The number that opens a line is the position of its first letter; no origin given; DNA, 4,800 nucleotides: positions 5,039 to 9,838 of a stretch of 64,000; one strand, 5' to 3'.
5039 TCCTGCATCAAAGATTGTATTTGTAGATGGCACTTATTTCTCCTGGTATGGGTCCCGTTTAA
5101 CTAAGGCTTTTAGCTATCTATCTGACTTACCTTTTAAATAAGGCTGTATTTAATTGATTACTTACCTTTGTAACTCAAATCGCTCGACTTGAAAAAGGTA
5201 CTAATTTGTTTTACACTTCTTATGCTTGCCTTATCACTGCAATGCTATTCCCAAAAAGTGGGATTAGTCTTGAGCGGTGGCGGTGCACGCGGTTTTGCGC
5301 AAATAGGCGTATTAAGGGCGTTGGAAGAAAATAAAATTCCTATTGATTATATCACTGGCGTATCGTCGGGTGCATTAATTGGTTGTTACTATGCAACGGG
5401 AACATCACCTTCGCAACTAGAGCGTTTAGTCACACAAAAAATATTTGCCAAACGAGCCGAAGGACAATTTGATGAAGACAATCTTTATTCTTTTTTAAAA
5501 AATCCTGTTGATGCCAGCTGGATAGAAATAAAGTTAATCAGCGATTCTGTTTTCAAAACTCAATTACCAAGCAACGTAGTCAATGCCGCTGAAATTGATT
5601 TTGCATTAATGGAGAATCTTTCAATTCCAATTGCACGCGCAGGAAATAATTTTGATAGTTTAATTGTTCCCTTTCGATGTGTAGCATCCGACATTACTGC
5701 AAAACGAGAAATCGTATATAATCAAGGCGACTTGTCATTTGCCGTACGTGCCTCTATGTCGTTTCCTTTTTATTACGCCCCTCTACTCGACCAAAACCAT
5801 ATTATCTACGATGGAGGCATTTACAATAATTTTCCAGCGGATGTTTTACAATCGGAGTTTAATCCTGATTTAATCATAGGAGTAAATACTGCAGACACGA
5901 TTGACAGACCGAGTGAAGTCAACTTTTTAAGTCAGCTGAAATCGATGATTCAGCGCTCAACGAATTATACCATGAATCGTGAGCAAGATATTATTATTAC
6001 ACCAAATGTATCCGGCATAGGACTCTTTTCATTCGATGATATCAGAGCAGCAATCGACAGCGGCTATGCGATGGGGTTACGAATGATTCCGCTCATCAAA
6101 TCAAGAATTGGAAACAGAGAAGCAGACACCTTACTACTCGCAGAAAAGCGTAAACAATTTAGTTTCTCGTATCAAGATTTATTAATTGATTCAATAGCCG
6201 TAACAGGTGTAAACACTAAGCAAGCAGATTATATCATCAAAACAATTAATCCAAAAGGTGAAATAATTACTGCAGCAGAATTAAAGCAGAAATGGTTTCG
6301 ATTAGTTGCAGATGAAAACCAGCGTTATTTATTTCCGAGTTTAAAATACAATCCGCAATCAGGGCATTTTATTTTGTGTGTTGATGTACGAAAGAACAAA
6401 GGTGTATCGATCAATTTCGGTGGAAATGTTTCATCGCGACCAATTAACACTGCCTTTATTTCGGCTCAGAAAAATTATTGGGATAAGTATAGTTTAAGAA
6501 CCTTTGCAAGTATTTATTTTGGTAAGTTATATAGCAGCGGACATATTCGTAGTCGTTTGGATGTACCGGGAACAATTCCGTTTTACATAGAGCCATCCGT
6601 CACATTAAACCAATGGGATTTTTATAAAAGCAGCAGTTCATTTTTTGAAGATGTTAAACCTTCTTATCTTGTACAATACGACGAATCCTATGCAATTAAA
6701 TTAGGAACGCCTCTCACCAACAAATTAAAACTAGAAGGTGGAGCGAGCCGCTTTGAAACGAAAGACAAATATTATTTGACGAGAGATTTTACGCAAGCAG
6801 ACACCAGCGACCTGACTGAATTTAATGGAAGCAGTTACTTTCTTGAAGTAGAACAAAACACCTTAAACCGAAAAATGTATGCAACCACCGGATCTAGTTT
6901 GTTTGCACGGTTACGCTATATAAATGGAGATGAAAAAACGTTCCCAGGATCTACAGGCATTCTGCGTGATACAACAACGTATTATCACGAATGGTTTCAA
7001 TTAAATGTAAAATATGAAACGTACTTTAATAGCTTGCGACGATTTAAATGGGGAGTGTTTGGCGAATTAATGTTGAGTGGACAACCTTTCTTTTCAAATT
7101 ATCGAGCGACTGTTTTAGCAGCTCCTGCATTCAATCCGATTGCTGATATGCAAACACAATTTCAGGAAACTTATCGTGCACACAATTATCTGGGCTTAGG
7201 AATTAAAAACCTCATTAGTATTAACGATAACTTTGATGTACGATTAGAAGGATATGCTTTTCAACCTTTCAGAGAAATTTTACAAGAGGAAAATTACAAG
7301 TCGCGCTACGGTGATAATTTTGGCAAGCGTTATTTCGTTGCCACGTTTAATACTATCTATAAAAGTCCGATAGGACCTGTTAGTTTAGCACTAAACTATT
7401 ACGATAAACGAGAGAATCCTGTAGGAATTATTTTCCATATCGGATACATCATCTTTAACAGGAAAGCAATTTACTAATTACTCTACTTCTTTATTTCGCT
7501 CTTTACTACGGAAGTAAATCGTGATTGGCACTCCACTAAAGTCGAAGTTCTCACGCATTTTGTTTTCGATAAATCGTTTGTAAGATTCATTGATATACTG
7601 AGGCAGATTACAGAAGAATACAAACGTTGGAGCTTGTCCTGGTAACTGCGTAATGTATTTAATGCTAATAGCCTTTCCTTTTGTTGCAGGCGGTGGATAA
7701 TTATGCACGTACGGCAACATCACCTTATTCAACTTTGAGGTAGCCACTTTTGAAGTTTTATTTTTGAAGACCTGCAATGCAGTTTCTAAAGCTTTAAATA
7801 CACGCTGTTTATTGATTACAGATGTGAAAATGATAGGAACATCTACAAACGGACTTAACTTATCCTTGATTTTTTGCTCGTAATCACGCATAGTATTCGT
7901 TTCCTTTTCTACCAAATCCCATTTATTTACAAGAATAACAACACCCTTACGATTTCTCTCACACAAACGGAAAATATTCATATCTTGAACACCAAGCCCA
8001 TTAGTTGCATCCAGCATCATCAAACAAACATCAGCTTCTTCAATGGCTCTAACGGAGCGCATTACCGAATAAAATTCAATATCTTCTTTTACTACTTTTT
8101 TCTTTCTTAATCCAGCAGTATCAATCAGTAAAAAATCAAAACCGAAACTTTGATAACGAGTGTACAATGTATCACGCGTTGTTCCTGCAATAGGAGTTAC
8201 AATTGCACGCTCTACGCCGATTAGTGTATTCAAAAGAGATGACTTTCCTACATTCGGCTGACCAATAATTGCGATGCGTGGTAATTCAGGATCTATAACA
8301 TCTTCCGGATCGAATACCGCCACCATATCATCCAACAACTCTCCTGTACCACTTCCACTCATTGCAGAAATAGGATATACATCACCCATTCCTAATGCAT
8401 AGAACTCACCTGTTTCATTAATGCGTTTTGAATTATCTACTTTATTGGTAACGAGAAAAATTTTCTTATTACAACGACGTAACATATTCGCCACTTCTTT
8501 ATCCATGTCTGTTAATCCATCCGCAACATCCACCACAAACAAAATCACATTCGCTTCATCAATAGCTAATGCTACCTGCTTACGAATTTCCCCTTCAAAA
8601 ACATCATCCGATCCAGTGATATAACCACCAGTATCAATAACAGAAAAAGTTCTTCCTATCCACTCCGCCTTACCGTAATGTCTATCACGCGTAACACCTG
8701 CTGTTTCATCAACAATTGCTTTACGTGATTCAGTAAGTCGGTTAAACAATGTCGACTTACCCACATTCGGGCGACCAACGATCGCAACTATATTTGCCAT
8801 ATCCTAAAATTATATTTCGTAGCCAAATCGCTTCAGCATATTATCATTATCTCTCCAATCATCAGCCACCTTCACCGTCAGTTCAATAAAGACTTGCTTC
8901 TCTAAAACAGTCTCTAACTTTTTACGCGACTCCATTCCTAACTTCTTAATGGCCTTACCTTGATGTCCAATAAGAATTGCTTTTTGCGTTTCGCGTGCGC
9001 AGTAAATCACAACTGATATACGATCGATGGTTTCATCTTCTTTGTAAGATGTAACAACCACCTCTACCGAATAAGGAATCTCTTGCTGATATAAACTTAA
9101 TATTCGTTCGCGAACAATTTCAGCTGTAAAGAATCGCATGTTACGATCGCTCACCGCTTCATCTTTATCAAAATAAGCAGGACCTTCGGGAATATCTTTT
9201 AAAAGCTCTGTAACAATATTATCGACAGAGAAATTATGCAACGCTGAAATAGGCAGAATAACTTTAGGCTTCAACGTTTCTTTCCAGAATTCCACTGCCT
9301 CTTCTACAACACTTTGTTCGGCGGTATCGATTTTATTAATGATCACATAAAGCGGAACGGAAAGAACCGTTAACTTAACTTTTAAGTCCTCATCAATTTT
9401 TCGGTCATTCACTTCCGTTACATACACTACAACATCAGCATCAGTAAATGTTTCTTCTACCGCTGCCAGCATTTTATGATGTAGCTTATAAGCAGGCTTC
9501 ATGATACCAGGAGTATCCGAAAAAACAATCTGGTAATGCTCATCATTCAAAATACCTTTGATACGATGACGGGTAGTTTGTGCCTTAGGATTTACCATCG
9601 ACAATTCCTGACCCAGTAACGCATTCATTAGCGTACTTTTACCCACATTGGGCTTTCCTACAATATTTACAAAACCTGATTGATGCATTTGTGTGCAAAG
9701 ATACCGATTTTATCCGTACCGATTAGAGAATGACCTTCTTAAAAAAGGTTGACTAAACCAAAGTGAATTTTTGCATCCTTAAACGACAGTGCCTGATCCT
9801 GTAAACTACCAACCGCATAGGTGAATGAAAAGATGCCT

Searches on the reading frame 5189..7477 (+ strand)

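Call 43: search_protein_families(library=pfam, max_evalue=0.0001, proteins=[window:5189-7477:+])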
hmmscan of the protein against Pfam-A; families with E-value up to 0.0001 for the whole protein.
window:5189-7477:+ (762 aa): 1 family
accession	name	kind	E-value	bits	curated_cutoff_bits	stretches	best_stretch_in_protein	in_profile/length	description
PF01734.28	Patatin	-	2.4e-29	103.3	27.7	1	26-219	1-189/191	Patatin-like phospholipase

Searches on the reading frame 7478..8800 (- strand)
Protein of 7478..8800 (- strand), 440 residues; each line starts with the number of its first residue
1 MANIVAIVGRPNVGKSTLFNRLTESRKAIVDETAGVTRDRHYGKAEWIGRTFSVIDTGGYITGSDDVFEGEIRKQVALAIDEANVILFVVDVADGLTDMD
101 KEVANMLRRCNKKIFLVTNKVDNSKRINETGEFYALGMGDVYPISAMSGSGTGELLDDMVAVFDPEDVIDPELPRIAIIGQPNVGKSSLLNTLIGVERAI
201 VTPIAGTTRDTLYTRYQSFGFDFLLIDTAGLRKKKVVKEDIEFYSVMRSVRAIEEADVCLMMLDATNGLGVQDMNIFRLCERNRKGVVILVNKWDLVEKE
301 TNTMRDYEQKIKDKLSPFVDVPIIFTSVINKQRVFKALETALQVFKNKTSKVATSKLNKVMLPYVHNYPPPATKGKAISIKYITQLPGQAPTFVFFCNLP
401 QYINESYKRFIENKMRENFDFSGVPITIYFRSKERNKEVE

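Call 43: search_protein_families(library=pfam, max_evalue=0.0001, proteins=[window:7478-8800:-])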
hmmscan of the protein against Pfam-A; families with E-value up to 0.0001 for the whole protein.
window:7478-8800:- (440 aa): 14 families
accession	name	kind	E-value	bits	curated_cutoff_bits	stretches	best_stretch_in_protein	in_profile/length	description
PF01926.29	MMR_HSR1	-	9.8e-58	193.6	21.9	2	5-120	2-113/113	50S ribosome-binding GTPase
PF14714.11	KH_dom-like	-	1.2e-30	106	27.3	1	351-431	1-81/81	KH-domain-like of EngA bacterial GTPase enzymes, C-terminal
PF02421.24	FeoB_N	-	3.7e-26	92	27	2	5-157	3-154/156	Ferrous iron transport protein B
PF00009.33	GTP_EFTU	-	2.1e-22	80.1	26.5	2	250-345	87-186/188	Elongation factor Tu GTP binding domain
PF04548.22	AIG1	-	2e-12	47.3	27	1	6-110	4-110/212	AIG1 family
PF03193.22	RsgA_GTPase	-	7.3e-11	42.6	30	0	176-233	109-170/174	RsgA GTPase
PF00350.29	Dynamin_N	-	3.4e-10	40.6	27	0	176-209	1-33/168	Dynamin family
PF00071.28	Ras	-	2e-08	34.4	21.6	0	5-125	2-118/162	Ras family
PF08477.19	Roc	-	1.3e-07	32.3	27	0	5-122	2-119/119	Ras of Complex, Roc, domain of DAPkinase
PF10662.15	PduV-EutP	-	1.4e-07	31.8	21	0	5-157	4-139/143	Ethanolamine utilisation - propanediol utilisation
PF00025.27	Arf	-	2.6e-07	30.7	22.3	0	6-140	18-144/174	ADP-ribosylation factor family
PF00005.33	ABC_tran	-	7.3e-06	27.1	25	0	3-32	12-41/137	ABC transporter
PF13401.12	AAA_22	-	8e-06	26.6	27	0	2-109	5-106/130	AAA domain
PF09439.16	SRPRB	-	6.6e-05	22.8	25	0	3-94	4-84/178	Signal recognition particle receptor beta subunit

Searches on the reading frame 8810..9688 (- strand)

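Call 43: search_protein_families(library=pfam, max_evalue=0.0001, proteins=[window:8810-9688:-])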
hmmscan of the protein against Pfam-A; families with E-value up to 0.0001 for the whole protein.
window:8810-9688:- (292 aa): 7 families
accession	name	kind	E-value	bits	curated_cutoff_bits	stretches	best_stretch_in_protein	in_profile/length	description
PF01926.29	MMR_HSR1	-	1.5e-22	80.3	21.9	1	7-119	2-113/113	50S ribosome-binding GTPase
PF07650.23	KH_2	-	4.1e-16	59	22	1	203-279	1-78/78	KH domain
PF02421.24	FeoB_N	-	7.8e-14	51.9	27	1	7-160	3-154/156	Ferrous iron transport protein B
PF00009.33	GTP_EFTU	-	2e-08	34.5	26.5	1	9-167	8-187/188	Elongation factor Tu GTP binding domain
PF00350.29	Dynamin_N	-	1.8e-07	31.8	27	0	8-39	2-33/168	Dynamin family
PF10662.15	PduV-EutP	-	1.1e-06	28.9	21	1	9-161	6-140/143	Ethanolamine utilisation - propanediol utilisation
PF04548.22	AIG1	-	2.5e-05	24.1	27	1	9-105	5-104/212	AIG1 family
